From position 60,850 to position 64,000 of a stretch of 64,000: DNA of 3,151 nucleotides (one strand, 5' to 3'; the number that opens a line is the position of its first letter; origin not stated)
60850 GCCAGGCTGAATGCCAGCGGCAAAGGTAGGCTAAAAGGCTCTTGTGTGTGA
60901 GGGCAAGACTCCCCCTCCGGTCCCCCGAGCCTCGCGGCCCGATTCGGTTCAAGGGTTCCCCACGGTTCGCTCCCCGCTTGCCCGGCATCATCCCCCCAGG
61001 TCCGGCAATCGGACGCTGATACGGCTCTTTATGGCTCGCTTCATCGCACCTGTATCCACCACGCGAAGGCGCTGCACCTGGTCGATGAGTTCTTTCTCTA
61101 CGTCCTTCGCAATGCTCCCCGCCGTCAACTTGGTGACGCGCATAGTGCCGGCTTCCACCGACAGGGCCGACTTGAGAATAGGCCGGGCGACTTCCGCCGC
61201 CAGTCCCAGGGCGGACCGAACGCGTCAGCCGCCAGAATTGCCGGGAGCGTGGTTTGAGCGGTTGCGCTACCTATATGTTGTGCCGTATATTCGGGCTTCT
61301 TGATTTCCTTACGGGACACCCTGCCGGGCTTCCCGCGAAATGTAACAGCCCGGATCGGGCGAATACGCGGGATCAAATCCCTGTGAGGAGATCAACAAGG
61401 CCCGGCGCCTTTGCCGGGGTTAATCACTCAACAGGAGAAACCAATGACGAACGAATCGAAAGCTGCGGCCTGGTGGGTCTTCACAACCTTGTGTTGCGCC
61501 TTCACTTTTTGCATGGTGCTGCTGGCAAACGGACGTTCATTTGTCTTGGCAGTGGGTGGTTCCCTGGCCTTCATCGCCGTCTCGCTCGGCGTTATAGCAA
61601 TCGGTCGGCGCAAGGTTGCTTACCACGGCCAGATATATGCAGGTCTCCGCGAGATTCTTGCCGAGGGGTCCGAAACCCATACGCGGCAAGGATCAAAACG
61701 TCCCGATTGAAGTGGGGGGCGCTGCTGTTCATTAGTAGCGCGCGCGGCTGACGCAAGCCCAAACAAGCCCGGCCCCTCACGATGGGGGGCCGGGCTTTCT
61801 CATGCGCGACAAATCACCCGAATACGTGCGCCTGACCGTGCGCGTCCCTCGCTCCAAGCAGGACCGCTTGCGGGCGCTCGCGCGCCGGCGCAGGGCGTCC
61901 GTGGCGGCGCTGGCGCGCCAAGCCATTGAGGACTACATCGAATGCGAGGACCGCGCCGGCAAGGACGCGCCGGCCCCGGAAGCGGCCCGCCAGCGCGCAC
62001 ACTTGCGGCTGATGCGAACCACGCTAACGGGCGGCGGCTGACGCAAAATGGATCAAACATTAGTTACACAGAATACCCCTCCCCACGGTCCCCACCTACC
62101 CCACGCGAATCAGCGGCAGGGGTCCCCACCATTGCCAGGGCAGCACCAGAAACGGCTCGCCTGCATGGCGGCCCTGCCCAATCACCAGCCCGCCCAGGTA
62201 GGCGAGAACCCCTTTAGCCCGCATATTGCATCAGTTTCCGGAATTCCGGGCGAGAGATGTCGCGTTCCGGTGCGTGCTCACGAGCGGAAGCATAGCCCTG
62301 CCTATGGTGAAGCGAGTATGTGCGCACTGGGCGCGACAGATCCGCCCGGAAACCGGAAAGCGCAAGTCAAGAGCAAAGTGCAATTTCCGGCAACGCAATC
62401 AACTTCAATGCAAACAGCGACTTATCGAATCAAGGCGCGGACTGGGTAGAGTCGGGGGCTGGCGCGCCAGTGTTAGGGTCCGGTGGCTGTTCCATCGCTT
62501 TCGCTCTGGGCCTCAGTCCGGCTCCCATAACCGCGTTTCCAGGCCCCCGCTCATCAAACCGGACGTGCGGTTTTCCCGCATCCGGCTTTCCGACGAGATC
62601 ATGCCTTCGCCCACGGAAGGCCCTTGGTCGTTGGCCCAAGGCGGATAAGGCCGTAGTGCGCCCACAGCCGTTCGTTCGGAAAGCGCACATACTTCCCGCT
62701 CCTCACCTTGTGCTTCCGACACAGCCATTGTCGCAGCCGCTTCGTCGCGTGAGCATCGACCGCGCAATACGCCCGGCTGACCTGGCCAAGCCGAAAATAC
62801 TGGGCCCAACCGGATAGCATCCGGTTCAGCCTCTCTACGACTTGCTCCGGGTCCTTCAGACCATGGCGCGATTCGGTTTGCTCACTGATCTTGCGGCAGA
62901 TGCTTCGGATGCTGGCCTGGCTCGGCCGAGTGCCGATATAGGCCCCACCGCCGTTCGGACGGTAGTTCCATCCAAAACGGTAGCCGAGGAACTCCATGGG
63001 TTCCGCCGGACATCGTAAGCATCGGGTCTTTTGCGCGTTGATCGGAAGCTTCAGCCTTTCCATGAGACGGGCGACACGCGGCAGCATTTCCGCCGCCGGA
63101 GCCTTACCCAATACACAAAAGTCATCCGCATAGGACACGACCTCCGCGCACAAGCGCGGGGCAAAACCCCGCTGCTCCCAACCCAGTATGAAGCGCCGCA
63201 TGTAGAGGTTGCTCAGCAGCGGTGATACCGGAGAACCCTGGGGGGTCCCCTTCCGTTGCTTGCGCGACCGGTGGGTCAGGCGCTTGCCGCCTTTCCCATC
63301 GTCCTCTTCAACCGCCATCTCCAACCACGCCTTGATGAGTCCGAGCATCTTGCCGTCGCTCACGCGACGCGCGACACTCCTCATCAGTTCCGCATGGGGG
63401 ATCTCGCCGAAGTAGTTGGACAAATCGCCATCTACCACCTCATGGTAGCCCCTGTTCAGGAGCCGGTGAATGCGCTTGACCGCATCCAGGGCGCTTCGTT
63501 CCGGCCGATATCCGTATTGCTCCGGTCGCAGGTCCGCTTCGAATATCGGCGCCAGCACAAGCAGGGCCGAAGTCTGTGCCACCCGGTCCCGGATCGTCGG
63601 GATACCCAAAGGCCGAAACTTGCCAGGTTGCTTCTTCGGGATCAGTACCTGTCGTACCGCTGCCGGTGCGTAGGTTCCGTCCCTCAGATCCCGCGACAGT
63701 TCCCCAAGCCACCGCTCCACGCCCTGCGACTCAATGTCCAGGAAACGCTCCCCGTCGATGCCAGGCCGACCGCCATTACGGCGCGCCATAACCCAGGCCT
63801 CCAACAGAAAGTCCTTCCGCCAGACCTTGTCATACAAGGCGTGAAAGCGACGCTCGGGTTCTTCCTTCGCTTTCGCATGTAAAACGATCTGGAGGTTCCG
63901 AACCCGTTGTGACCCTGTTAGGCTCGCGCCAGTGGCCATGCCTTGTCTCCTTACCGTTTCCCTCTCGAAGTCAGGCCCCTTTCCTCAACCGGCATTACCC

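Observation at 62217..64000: Second intron copy appears to sit in the IR of an IS1380-derived MITE (testable prediction)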

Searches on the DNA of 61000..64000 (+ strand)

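Call 15: search_dna_similar(query=window:61000-64000:+, collection=plasmids, mode=near)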
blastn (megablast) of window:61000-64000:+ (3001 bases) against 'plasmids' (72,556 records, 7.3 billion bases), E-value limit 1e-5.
No match.

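Call 41: search_dna_similar(query=window:62190-62460:+, collection=plasmids, mode=distant, max_evalue=0.01)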
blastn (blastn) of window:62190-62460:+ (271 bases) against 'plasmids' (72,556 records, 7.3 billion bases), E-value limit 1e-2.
No match.

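Call 42: search_rna_families(sources=[L053, L054, L055, L056, L057, L058, L059, L060, L061, L062, L063, L064, L070, L071, L074, L075, L076, L077, L078, L080], threshold=gathering)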
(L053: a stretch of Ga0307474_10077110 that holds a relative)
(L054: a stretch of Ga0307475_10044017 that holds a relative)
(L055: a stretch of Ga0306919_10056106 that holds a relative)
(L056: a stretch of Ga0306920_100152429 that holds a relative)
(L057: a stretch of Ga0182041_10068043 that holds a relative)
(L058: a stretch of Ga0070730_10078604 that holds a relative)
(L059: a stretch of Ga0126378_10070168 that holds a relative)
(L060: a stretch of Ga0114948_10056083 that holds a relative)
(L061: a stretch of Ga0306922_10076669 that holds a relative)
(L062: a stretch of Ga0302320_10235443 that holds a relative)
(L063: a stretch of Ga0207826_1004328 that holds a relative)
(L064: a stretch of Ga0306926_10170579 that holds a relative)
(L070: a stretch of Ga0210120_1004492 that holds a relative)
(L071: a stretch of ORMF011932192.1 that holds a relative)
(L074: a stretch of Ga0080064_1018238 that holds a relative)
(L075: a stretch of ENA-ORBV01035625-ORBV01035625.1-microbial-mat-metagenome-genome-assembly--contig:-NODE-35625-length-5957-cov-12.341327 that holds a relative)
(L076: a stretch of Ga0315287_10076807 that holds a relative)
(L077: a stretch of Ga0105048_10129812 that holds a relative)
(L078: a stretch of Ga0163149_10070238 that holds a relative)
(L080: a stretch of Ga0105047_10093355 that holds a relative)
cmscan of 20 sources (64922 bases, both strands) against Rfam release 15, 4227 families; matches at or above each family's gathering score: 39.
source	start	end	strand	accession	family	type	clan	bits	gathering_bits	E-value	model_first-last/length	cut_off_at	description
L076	8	148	+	RF02003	group-II-D1D4-4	Intron;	CL00102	110.2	49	9.3e-24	1-138/138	no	Group II catalytic intron D1-D4-4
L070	831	970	+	RF02003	group-II-D1D4-4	Intron;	CL00102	102.6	49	8.7e-22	1-138/138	no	Group II catalytic intron D1-D4-4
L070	526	756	-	RF02005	group-II-D1D4-6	Intron;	CL00102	96.6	49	5.4e-26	1-225/225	no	Group II catalytic intron D1-D4-6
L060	436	576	+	RF02003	group-II-D1D4-4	Intron;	CL00102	92.1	49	4.9e-19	1-138/138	no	Group II catalytic intron D1-D4-4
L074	4471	4645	-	RF02001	group-II-D1D4-3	Intron;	CL00102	83.8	32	2.9e-15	1-170/170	no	Group II catalytic intron D1-D4-3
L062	167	302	+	RF02003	group-II-D1D4-4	Intron;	CL00102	81.3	49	3.1e-16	1-138/138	no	Group II catalytic intron D1-D4-4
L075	870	1006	+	RF02003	group-II-D1D4-4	Intron;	CL00102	70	49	2.8e-13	1-138/138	no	Group II catalytic intron D1-D4-4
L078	435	571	+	RF02003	group-II-D1D4-4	Intron;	CL00102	70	49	2.8e-13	1-138/138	no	Group II catalytic intron D1-D4-4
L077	574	710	+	RF02003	group-II-D1D4-4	Intron;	CL00102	66.6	49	2.1e-12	1-138/138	no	Group II catalytic intron D1-D4-4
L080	1898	2034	+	RF02003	group-II-D1D4-4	Intron;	CL00102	66.6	49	2.1e-12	1-138/138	no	Group II catalytic intron D1-D4-4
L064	67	212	+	RF02003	group-II-D1D4-4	Intron;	CL00102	64.7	49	6.9e-12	1-138/138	no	Group II catalytic intron D1-D4-4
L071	160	296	+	RF02003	group-II-D1D4-4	Intron;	CL00102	62.6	49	2.4e-11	1-138/138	no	Group II catalytic intron D1-D4-4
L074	752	888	+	RF02003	group-II-D1D4-4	Intron;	CL00102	62.6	49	2.4e-11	1-138/138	no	Group II catalytic intron D1-D4-4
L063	441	703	+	RF02005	group-II-D1D4-6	Intron;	CL00102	58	49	1.1e-13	1-225/225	no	Group II catalytic intron D1-D4-6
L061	485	631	+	RF02003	group-II-D1D4-4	Intron;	CL00102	53.8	49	4.8e-09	1-138/138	no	Group II catalytic intron D1-D4-4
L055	97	241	+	RF02003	group-II-D1D4-4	Intron;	CL00102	53.7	49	5e-09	1-138/138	no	Group II catalytic intron D1-D4-4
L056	71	215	+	RF02003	group-II-D1D4-4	Intron;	CL00102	53.7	49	5e-09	1-138/138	no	Group II catalytic intron D1-D4-4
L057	218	364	+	RF02003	group-II-D1D4-4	Intron;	CL00102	53.4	49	6.1e-09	1-138/138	no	Group II catalytic intron D1-D4-4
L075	2712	2807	+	RF00029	Intron_gpII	Intron;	-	48.2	40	2.1e-06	1-77/77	no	Group II catalytic intron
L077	2416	2511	+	RF00029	Intron_gpII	Intron;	-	48.2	40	2.1e-06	1-77/77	no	Group II catalytic intron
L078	2277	2372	+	RF00029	Intron_gpII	Intron;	-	48.2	40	2.1e-06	1-77/77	no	Group II catalytic intron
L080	3740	3835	+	RF00029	Intron_gpII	Intron;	-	48.2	40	2.1e-06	1-77/77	no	Group II catalytic intron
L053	1774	1863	+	RF00029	Intron_gpII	Intron;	-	47.8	40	2.7e-06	1-77/77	no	Group II catalytic intron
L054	3158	3247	+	RF00029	Intron_gpII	Intron;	-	47.8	40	2.7e-06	1-77/77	no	Group II catalytic intron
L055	1916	1994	+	RF00029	Intron_gpII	Intron;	-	47.4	40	3.4e-06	1-77/77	no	Group II catalytic intron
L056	1890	1968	+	RF00029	Intron_gpII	Intron;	-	47.4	40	3.4e-06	1-77/77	no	Group II catalytic intron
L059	1457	1535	+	RF00029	Intron_gpII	Intron;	-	47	40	4.2e-06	1-77/77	no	Group II catalytic intron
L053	2005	2050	+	RF01687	Acido-Lenti-1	Gene; sRNA;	-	46.9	37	1.8e-07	1-46/46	no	Acido-Lenti-1 RNA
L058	2107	2200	+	RF00029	Intron_gpII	Intron;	-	45.6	40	9.3e-06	1-77/77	no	Group II catalytic intron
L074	4374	4469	-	RF01998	group-II-D1D4-1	Intron;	CL00102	45.6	35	5e-05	1-84/84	no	Group II catalytic intron D1-D4-1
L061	2303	2395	+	RF00029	Intron_gpII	Intron;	-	45.4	40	1.1e-05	1-77/77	no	Group II catalytic intron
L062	1982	2061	+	RF00029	Intron_gpII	Intron;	-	44.9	40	1.4e-05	1-77/77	no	Group II catalytic intron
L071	2002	2096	+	RF00029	Intron_gpII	Intron;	-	44.9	40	1.4e-05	1-77/77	no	Group II catalytic intron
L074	2594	2688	+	RF00029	Intron_gpII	Intron;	-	44.9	40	1.4e-05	1-77/77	no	Group II catalytic intron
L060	2248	2394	+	RF00029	Intron_gpII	Intron;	-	44.5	40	1.8e-05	1-77/77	no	Group II catalytic intron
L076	1869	2015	+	RF00029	Intron_gpII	Intron;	-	44.2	40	2e-05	1-77/77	no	Group II catalytic intron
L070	2653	2799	+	RF00029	Intron_gpII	Intron;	-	43.7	40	2.8e-05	1-77/77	no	Group II catalytic intron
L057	2036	2129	+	RF00029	Intron_gpII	Intron;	-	42.1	40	6.7e-05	1-77/77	no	Group II catalytic intron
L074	2808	2884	-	RF00029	Intron_gpII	Intron;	-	41.7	40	8.5e-05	1-77/77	no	Group II catalytic intron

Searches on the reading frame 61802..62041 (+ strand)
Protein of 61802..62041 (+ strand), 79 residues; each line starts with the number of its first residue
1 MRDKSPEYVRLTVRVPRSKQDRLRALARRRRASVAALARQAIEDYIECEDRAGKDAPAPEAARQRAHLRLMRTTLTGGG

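Call 12: search_protein_families(library=pfam, proteins=[window:61802-62041:+])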
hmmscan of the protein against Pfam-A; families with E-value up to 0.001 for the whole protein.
window:61802-62041:+ (79 aa): 1 family
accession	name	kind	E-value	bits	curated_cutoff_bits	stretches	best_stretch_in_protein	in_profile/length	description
PF01402.27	RHH_1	-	0.00011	22.4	20.5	1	10-47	1-38/39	Ribbon-helix-helix protein, copG family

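Call 14: find_encoding_contigs(protein=window:61802-62041:+, flank=10000, max_places=6)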
Protein window:61802-62041:+ (79 aa): no gene with exactly this product is on record in the collection.

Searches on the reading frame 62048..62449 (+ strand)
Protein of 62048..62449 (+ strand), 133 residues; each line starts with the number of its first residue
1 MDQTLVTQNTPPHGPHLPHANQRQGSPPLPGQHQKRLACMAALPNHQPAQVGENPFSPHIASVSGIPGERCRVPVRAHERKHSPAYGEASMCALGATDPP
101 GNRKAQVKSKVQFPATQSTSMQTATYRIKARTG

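Call 12: search_protein_families(library=pfam, proteins=[window:62048-62449:+])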
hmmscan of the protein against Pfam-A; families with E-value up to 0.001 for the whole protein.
window:62048-62449:+ (133 aa): 0 families
